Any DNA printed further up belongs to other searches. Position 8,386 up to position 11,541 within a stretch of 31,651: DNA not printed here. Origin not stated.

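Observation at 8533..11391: ADP-forming acetyl-CoA synthetase fused to a ferredoxin-NADP reductase-like domain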

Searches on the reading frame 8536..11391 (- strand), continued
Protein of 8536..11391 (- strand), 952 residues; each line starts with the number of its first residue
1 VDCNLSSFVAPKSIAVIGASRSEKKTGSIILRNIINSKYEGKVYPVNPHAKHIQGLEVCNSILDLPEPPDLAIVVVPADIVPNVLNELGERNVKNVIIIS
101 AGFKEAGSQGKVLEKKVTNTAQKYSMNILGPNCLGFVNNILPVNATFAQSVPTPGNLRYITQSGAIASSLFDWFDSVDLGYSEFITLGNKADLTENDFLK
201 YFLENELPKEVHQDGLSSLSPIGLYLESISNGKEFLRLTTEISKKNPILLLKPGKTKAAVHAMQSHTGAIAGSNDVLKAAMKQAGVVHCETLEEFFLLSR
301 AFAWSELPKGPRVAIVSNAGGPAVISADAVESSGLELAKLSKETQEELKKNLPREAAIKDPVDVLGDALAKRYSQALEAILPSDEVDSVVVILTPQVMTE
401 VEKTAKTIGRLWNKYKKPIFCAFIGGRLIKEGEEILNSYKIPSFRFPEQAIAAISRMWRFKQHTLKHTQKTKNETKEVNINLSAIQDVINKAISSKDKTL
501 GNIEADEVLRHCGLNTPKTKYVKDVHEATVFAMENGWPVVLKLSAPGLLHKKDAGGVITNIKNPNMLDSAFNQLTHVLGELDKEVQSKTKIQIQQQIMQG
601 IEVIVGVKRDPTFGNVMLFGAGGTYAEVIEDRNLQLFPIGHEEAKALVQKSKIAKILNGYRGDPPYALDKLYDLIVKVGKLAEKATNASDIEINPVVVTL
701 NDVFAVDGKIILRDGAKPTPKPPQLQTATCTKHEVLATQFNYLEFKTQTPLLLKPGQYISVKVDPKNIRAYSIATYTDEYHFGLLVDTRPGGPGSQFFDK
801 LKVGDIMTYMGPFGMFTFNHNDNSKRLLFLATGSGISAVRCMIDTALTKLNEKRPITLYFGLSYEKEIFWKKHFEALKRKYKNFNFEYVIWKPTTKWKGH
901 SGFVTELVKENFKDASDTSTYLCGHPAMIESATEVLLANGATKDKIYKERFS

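Call 8: find_homologous_proteins(query=window:8536-11391:-, max_evalue=1e-10)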
Query window:8536-11391:- (952 aa): 7856 proteins with E <= 1e-10 among 8000 candidates; the best 120 are listed.
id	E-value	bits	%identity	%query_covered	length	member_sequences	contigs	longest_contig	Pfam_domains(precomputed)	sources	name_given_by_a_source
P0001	0.0e+0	2154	100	100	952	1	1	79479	PF02629.26,PF13607.12,PF13549.12,PF13380.13,PF19045.5,PF00175.27,PF00970.31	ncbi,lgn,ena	-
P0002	0.0e+0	1253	58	100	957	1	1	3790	PF02629.26,PF13607.12,PF13549.12,PF13380.13,PF19045.5,PF00175.27,PF00970.31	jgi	jgi:acetyltransferase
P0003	0.0e+0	1237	58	100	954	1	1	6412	PF02629.26,PF13607.12,PF13549.12,PF13380.13,PF19045.5,PF00175.27,PF00970.31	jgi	-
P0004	0.0e+0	1225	58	100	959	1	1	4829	PF02629.26,PF13607.12,PF13549.12,PF13380.13,PF19045.5,PF00175.27,PF00970.31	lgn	-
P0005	0.0e+0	1224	57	100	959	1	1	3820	PF02629.26,PF13607.12,PF13549.12,PF13380.13,PF19045.5,PF00175.27,PF00970.31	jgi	-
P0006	0.0e+0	1218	57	100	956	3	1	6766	PF02629.26,PF13607.12,PF13549.12,PF13380.13,PF19045.5,PF00175.27,PF00970.31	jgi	-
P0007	0.0e+0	1212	57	100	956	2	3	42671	PF02629.26,PF13607.12,PF13549.12,PF13380.13,PF19045.5,PF00175.27,PF00970.31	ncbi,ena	-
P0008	0.0e+0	1207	56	100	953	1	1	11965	PF02629.26,PF13607.12,PF13549.12,PF13380.13,PF19045.5,PF00175.27,PF00970.31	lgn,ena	-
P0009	0.0e+0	1206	56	100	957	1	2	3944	PF02629.26,PF13607.12,PF13549.12,PF13380.13,PF19045.5,PF00175.27,PF00970.31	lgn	-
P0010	0.0e+0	1205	56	100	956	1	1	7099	PF02629.26,PF13607.12,PF13549.12,PF13380.13,PF19045.5,PF00175.27,PF00970.31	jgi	-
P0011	0.0e+0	1204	56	100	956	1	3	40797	PF02629.26,PF13607.12,PF13549.12,PF13380.13,PF19045.5,PF00175.27,PF00970.31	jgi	-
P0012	0.0e+0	1202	55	100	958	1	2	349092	PF02629.26,PF13607.12,PF13549.12,PF13380.13,PF19045.5,PF00175.27,PF00970.31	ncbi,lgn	-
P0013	0.0e+0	1197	56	100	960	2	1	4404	PF02629.26,PF13607.12,PF13549.12,PF13380.13,PF19045.5,PF00175.27,PF00970.31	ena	-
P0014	0.0e+0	1192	54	100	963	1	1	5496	PF02629.26,PF13607.12,PF13549.12,PF13380.13,PF19045.5,PF00175.27,PF00970.31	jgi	jgi:acetyl coenzyme A synthetase (ADP forming)-like protein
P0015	0.0e+0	1192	56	100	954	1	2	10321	PF02629.26,PF13607.12,PF13549.12,PF13380.13,PF19045.5,PF00175.27,PF00970.31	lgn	-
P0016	0.0e+0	1189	56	100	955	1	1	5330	PF02629.26,PF13607.12,PF13549.12,PF13380.13,PF19045.5,PF00175.27,PF00970.31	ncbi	-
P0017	0.0e+0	1185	56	100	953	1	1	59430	PF02629.26,PF13607.12,PF13549.12,PF13380.13,PF19045.5,PF00175.27,PF00970.31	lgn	-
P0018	0.0e+0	1184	55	100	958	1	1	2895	PF02629.26,PF13607.12,PF13549.12,PF13380.13,PF19045.5,PF00175.27,PF00970.31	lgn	-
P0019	0.0e+0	1184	55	100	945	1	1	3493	PF02629.26,PF13607.12,PF13549.12,PF13380.13,PF19045.5,PF00175.27,PF00970.31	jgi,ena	-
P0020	0.0e+0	1183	55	100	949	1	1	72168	PF02629.26,PF13607.12,PF13549.12,PF13380.13,PF19045.5,PF00175.27,PF00970.31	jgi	jgi:acetate---CoA ligase (ADP-forming)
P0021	0.0e+0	1182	54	100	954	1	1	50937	PF02629.26,PF13607.12,PF13549.12,PF13380.13,PF19045.5,PF00175.27,PF00970.31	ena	-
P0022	0.0e+0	1179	55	100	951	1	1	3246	PF02629.26,PF13607.12,PF13549.12,PF13380.13,PF19045.5,PF00175.27,PF00970.31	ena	-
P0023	0.0e+0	1178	55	100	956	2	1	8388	PF02629.26,PF13607.12,PF13549.12,PF13380.13,PF19045.5,PF00175.27,PF00970.31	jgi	-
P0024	0.0e+0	1177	55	100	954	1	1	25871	PF02629.26,PF13607.12,PF13549.12,PF13380.13,PF19045.5,PF00175.27,PF00970.31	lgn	-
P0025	0.0e+0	1173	56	100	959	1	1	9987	PF02629.26,PF13607.12,PF13549.12,PF13380.13,PF19045.5,PF00175.27,PF00970.31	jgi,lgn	-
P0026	0.0e+0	1171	55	100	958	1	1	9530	PF02629.26,PF13607.12,PF13549.12,PF13380.13,PF19045.5,PF00175.27,PF00970.31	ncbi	-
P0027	0.0e+0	1168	55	100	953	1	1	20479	PF02629.26,PF13607.12,PF13549.12,PF13380.13,PF19045.5,PF00175.27,PF00970.31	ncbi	-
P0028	0.0e+0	1167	55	100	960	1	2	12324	PF02629.26,PF13607.12,PF13549.12,PF13380.13,PF19045.5,PF00175.27,PF00970.31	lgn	-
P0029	0.0e+0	1167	54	100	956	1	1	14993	PF02629.26,PF13607.12,PF13549.12,PF13380.13,PF19045.5,PF00175.27,PF00970.31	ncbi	-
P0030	0.0e+0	1165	55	100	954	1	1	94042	PF02629.26,PF13607.12,PF13549.12,PF13380.13,PF19045.5,PF00175.27,PF00970.31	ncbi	ncbi:acetate--CoA ligase family protein [Patescibacteria group bacterium]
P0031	0.0e+0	1160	55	100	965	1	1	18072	PF02629.26,PF13607.12,PF13549.12,PF13380.13,PF19045.5,PF00175.27,PF00970.31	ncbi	-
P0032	0.0e+0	1156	55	100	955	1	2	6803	PF02629.26,PF13607.12,PF13549.12,PF13380.13,PF19045.5,PF00175.27,PF00970.31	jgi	-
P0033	0.0e+0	1155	54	100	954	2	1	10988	PF02629.26,PF13607.12,PF13549.12,PF13380.13,PF19045.5,PF00175.27,PF00970.31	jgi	-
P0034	0.0e+0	1153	54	100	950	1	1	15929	PF02629.26,PF13607.12,PF13549.12,PF13380.13,PF19045.5,PF00175.27,PF00970.31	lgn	-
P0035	0.0e+0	1148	54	100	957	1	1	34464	PF02629.26,PF13607.12,PF13549.12,PF13380.13,PF19045.5,PF00175.27,PF00970.31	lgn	-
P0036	0.0e+0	1147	53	100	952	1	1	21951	PF02629.26,PF13607.12,PF13549.12,PF13380.13,PF19045.5,PF00175.27,PF00970.31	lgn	-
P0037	0.0e+0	1145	52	100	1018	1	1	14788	PF02629.26,PF13607.12,PF13549.12,PF13380.13,PF19045.5,PF00175.27,PF00970.31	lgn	-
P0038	0.0e+0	1142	53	100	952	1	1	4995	PF02629.26,PF13607.12,PF13549.12,PF13380.13,PF19045.5,PF00175.27,PF00970.31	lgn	-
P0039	0.0e+0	1141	53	100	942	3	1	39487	PF02629.26,PF13607.12,PF13549.12,PF13380.13,PF19045.5,PF00175.27,PF00970.31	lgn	-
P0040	0.0e+0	1140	53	100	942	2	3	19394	PF02629.26,PF13607.12,PF13549.12,PF13380.13,PF19045.5,PF00175.27,PF00970.31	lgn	-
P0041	0.0e+0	1138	53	100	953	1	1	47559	PF02629.26,PF13607.12,PF13549.12,PF13380.13,PF19045.5,PF00175.27,PF00970.31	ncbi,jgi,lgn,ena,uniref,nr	ncbi:hypothetical protein COV24_02775 [candidate division WWE3 bacterium CG10_big_fil_rev_8_21_14_0_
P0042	0.0e+0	1138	54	100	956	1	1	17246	PF02629.26,PF13607.12,PF13549.12,PF13380.13,PF19045.5,PF00175.27,PF00970.31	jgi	jgi:acetate---CoA ligase (ADP-forming)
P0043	0.0e+0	1137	53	100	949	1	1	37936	PF02629.26,PF13607.12,PF13549.12,PF13380.13,PF19045.5,PF00175.27,PF00970.31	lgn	-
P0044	0.0e+0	1136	54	100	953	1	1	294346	PF02629.26,PF13607.12,PF13549.12,PF13380.13,PF19045.5,PF00175.27,PF00970.31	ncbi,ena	-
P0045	0.0e+0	1135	53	100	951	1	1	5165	PF02629.26,PF13607.12,PF13549.12,PF13380.13,PF19045.5,PF00175.27,PF00970.31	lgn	-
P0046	0.0e+0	1135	53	100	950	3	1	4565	PF02629.26,PF13607.12,PF13549.12,PF13380.13,PF19045.5,PF00175.27,PF00970.31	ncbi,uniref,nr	ncbi:hypothetical protein COT62_03245 [Candidatus Roizmanbacteria bacterium CG09_land_8_20_14_0_10_4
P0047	0.0e+0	1134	54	100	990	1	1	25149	PF02629.26,PF13607.12,PF13549.12,PF13380.13,PF19045.5,PF00175.27,PF00970.31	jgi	jgi:acetate---CoA ligase (ADP-forming)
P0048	0.0e+0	1134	53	100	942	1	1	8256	PF02629.26,PF13607.12,PF13549.12,PF13380.13,PF19045.5,PF00175.27,PF00970.31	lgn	-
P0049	0.0e+0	1132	53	100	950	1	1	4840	PF02629.26,PF13607.12,PF13549.12,PF13380.13,PF19045.5,PF00175.27,PF00970.31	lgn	-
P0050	0.0e+0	1132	52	100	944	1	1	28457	PF02629.26,PF13607.12,PF13549.12,PF13380.13,PF19045.5,PF00175.27,PF00970.31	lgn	-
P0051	0.0e+0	1132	53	100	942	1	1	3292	PF02629.26,PF13607.12,PF13549.12,PF13380.13,PF19045.5,PF00175.27,PF00970.31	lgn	-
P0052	0.0e+0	1131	54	100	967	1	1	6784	PF02629.26,PF13607.12,PF13549.12,PF13380.13,PF19045.5,PF00175.27,PF00970.31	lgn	-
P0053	0.0e+0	1130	53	100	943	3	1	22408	PF02629.26,PF13607.12,PF13549.12,PF13380.13,PF19045.5,PF00175.27,PF00970.31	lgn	-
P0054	0.0e+0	1130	53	100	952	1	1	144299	PF02629.26,PF13607.12,PF13549.12,PF13380.13,PF19045.5,PF00175.27,PF00970.31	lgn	-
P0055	0.0e+0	1130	54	100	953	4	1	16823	PF02629.26,PF13607.12,PF13549.12,PF13380.13,PF19045.5,PF00175.27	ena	-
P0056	0.0e+0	1129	54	100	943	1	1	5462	PF02629.26,PF13607.12,PF13549.12,PF13380.13,PF19045.5,PF00175.27,PF00970.31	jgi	jgi:acetyltransferase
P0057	0.0e+0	1127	52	100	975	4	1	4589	PF02629.26,PF13607.12,PF13549.12,PF13380.13,PF19045.5,PF00175.27,PF00970.31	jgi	-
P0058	0.0e+0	1126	52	100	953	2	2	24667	PF02629.26,PF13607.12,PF13549.12,PF13380.13,PF19045.5,PF00175.27,PF00970.31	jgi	jgi:acetyl coenzyme A synthetase (ADP forming)-like protein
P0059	0.0e+0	1126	52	100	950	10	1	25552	PF02629.26,PF13607.12,PF13549.12,PF13380.13,PF19045.5,PF00175.27,PF00970.31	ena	-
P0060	0.0e+0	1126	54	100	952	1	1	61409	PF02629.26,PF13607.12,PF13549.12,PF13380.13,PF19045.5,PF00175.27,PF00970.31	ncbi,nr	ncbi:acetate--CoA ligase family protein [Candidatus Woesebacteria bacterium]|nr:acetate--CoA ligase 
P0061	0.0e+0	1125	52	100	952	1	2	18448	PF02629.26,PF13607.12,PF13549.12,PF13380.13,PF19045.5,PF00175.27,PF00970.31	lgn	-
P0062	0.0e+0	1125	53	100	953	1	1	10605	PF02629.26,PF13607.12,PF13549.12,PF13380.13,PF19045.5,PF00175.27,PF00970.31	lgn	-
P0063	0.0e+0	1122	52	100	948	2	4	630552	PF02629.26,PF13607.12,PF13549.12,PF13380.13,PF19045.5,PF00175.27,PF00970.31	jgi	-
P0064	0.0e+0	1121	53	100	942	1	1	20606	PF02629.26,PF13607.12,PF13549.12,PF13380.13,PF19045.5,PF00175.27,PF00970.31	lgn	-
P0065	0.0e+0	1120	52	100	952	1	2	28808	PF02629.26,PF13607.12,PF13549.12,PF13380.13,PF19045.5,PF00175.27,PF00970.31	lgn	-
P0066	0.0e+0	1120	53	100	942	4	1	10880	PF02629.26,PF13607.12,PF13549.12,PF13380.13,PF19045.5,PF00175.27,PF00970.31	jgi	-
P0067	0.0e+0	1119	54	100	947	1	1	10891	PF02629.26,PF13607.12,PF13549.12,PF13380.13,PF19045.5,PF00175.27,PF00970.31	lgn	-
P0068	0.0e+0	1119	53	100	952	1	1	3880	PF02629.26,PF13607.12,PF13549.12,PF13380.13,PF19045.5,PF00175.27,PF00970.31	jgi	jgi:acetyl coenzyme A synthetase (ADP forming)-like protein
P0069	0.0e+0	1118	54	99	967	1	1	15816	PF02629.26,PF13607.12,PF13549.12,PF13380.13,PF19045.5,PF00175.27,PF00970.31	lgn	-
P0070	0.0e+0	1118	53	100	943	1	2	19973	PF02629.26,PF13607.12,PF13549.12,PF13380.13,PF19045.5,PF00175.27,PF00970.31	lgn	-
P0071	0.0e+0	1118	53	100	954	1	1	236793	PF02629.26,PF13607.12,PF13549.12,PF13380.13,PF19045.5,PF00175.27,PF00970.31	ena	-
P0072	0.0e+0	1118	53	99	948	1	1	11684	PF02629.26,PF13607.12,PF13549.12,PF13380.13,PF19045.5,PF00175.27,PF00970.31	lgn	-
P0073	0.0e+0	1117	53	100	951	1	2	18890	PF02629.26,PF13607.12,PF13549.12,PF13380.13,PF19045.5,PF00175.27,PF00970.31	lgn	-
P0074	0.0e+0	1117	51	100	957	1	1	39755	PF02629.26,PF13607.12,PF13549.12,PF13380.13,PF19045.5,PF00175.27,PF00970.31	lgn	-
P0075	0.0e+0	1117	52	100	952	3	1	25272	PF02629.26,PF13607.12,PF13549.12,PF13380.13,PF19045.5,PF00175.27,PF00970.31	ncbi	-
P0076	0.0e+0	1116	53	100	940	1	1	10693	PF02629.26,PF13607.12,PF13549.12,PF13380.13,PF19045.5,PF00175.27,PF00970.31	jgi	-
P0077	0.0e+0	1115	52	100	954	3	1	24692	PF02629.26,PF13607.12,PF13549.12,PF13380.13,PF19045.5,PF00175.27,PF00970.31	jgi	jgi:acetate---CoA ligase (ADP-forming)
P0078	0.0e+0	1115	52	100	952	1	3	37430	PF02629.26,PF13607.12,PF13549.12,PF13380.13,PF19045.5,PF00175.27,PF00970.31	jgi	jgi:acetyl coenzyme A synthetase (ADP forming)-like protein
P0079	0.0e+0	1114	52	100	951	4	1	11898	PF02629.26,PF13607.12,PF13549.12,PF13380.13,PF19045.5,PF00175.27,PF00970.31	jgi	jgi:acetyltransferase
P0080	0.0e+0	1114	52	100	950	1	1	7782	PF02629.26,PF13607.12,PF13549.12,PF13380.13,PF19045.5,PF00175.27,PF00970.31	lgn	-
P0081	0.0e+0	1113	52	100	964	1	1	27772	PF02629.26,PF13607.12,PF13549.12,PF13380.13,PF19045.5,PF00175.27,PF00970.31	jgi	jgi:acetate---CoA ligase (ADP-forming)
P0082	0.0e+0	1111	52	100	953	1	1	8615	PF02629.26,PF13607.12,PF13549.12,PF13380.13,PF19045.5,PF00175.27,PF00970.31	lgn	-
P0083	0.0e+0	1111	52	100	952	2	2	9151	PF02629.26,PF13607.12,PF13549.12,PF13380.13,PF19045.5,PF00175.27,PF00970.31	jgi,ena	-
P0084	0.0e+0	1110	51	100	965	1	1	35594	PF02629.26,PF13607.12,PF13549.12,PF13380.13,PF19045.5,PF00175.27,PF00970.31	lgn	-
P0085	0.0e+0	1109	51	100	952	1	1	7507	PF02629.26,PF13607.12,PF13549.12,PF13380.13,PF19045.5,PF00175.27,PF00970.31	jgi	jgi:acetyl coenzyme A synthetase (ADP forming)-like protein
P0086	0.0e+0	1109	52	100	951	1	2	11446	PF02629.26,PF13607.12,PF13549.12,PF13380.13,PF19045.5,PF00175.27,PF00970.31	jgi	jgi:acetyltransferase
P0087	0.0e+0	1109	52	100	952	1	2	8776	PF02629.26,PF13607.12,PF13549.12,PF13380.13,PF19045.5,PF00175.27,PF00970.31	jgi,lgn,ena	jgi:acetyltransferase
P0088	0.0e+0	1109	51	100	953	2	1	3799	PF02629.26,PF13607.12,PF13549.12,PF13380.13,PF19045.5,PF00175.27,PF00970.31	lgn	-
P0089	0.0e+0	1108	52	100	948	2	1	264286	PF02629.26,PF13607.12,PF13549.12,PF13380.13,PF19045.5,PF00175.27,PF00970.31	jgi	-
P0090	0.0e+0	1108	52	100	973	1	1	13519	PF02629.26,PF13607.12,PF13549.12,PF13380.13,PF19045.5,PF00175.27,PF00970.31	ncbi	-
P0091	0.0e+0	1108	52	100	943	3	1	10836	PF02629.26,PF13607.12,PF13549.12,PF13380.13,PF19045.5,PF00175.27,PF00970.31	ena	-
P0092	0.0e+0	1108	52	100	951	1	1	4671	PF02629.26,PF13607.12,PF13549.12,PF13380.13,PF19045.5,PF00175.27,PF00970.31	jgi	jgi:acetyltransferase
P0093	0.0e+0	1107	52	100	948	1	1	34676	PF02629.26,PF13607.12,PF13549.12,PF13380.13,PF19045.5,PF00175.27,PF00970.31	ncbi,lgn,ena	-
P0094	0.0e+0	1107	51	100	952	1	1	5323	PF02629.26,PF13607.12,PF13549.12,PF13380.13,PF19045.5,PF00175.27,PF00970.31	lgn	-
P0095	0.0e+0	1107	51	100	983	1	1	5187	PF02629.26,PF13607.12,PF13549.12,PF13380.13,PF19045.5,PF00175.27,PF00970.31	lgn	-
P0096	0.0e+0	1106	52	100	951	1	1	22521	PF02629.26,PF13607.12,PF13549.12,PF13380.13,PF19045.5,PF00175.27,PF00970.31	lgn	-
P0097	0.0e+0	1105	51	100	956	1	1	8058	PF02629.26,PF13607.12,PF13549.12,PF13380.13,PF19045.5,PF00175.27,PF00970.31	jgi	jgi:acetyltransferase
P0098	0.0e+0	1104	53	100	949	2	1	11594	PF02629.26,PF13607.12,PF13549.12,PF13380.13,PF19045.5,PF00175.27,PF00970.31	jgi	-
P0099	0.0e+0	1103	52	100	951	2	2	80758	PF02629.26,PF13607.12,PF13549.12,PF13380.13,PF19045.5,PF00175.27,PF00970.31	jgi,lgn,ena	-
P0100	0.0e+0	1103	50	100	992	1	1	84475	PF02629.26,PF13607.12,PF13549.12,PF13380.13,PF19045.5,PF00175.27,PF00970.31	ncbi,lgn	-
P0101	0.0e+0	1103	54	100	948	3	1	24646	PF02629.26,PF13607.12,PF13549.12,PF13380.13,PF19045.5,PF00175.27,PF00970.31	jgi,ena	-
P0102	0.0e+0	1103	52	100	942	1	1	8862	PF02629.26,PF13607.12,PF13549.12,PF13380.13,PF19045.5,PF00175.27,PF00970.31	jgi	jgi:acetyltransferase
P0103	0.0e+0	1102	52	100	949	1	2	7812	PF02629.26,PF13607.12,PF13549.12,PF13380.13,PF19045.5,PF00175.27,PF00970.31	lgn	-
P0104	0.0e+0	1102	52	100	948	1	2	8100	PF02629.26,PF13607.12,PF13549.12,PF13380.13,PF19045.5,PF00175.27,PF00970.31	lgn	-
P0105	0.0e+0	1101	55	92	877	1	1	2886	PF13607.12,PF13549.12,PF19045.5,PF00175.27,PF00970.31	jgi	jgi:acetyltransferase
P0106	0.0e+0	1101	53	100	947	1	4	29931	PF02629.26,PF13607.12,PF13549.12,PF13380.13,PF19045.5,PF00175.27,PF00970.31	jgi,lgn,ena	-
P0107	0.0e+0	1100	53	100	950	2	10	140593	PF02629.26,PF13607.12,PF13549.12,PF13380.13,PF19045.5,PF00175.27,PF00970.31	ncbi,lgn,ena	-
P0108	0.0e+0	1099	53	100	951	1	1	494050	PF02629.26,PF13607.12,PF13549.12,PF13380.13,PF19045.5,PF00175.27,PF00970.31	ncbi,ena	-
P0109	0.0e+0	1099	52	100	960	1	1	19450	PF02629.26,PF13607.12,PF13549.12,PF13380.13,PF19045.5,PF00175.27,PF00970.31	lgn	-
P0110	0.0e+0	1099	52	100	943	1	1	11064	PF02629.26,PF13607.12,PF13549.12,PF13380.13,PF19045.5,PF00175.27,PF00970.31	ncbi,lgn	-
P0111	0.0e+0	1099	51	100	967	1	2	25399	PF02629.26,PF13607.12,PF13549.12,PF13380.13,PF19045.5,PF00175.27,PF00970.31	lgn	-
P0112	0.0e+0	1098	57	90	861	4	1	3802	PF13607.12,PF13549.12,PF19045.5,PF00175.27,PF00970.31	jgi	-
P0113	0.0e+0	1097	52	100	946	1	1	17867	PF02629.26,PF13607.12,PF13549.12,PF13380.13,PF19045.5,PF00175.27,PF00970.31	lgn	-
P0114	0.0e+0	1096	52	100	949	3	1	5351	PF02629.26,PF13607.12,PF13549.12,PF13380.13,PF19045.5,PF00175.27,PF00970.31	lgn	-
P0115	0.0e+0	1096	52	100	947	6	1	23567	PF02629.26,PF13607.12,PF13549.12,PF13380.13,PF19045.5,PF00175.27,PF00970.31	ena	-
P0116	0.0e+0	1096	51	100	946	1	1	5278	PF02629.26,PF13607.12,PF13549.12,PF13380.13,PF19045.5,PF00175.27,PF00970.31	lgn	-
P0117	0.0e+0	1096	52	100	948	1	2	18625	PF02629.26,PF13607.12,PF13549.12,PF13380.13,PF19045.5,PF00175.27,PF00970.31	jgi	-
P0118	0.0e+0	1096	52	100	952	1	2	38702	PF02629.26,PF13607.12,PF13549.12,PF13380.13,PF19045.5,PF00175.27,PF00970.31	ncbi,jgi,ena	-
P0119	0.0e+0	1095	50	100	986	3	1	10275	PF02629.26,PF13607.12,PF13549.12,PF13380.13,PF19045.5,PF00175.27,PF00970.31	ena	-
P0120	0.0e+0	1095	51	100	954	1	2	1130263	PF02629.26,PF13607.12,PF13549.12,PF13380.13,PF19045.5,PF00175.27,PF00970.31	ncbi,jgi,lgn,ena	ncbi:MAG: acetate--CoA ligase family protein [Microgenomates group bacterium]|jgi:acetyltransferase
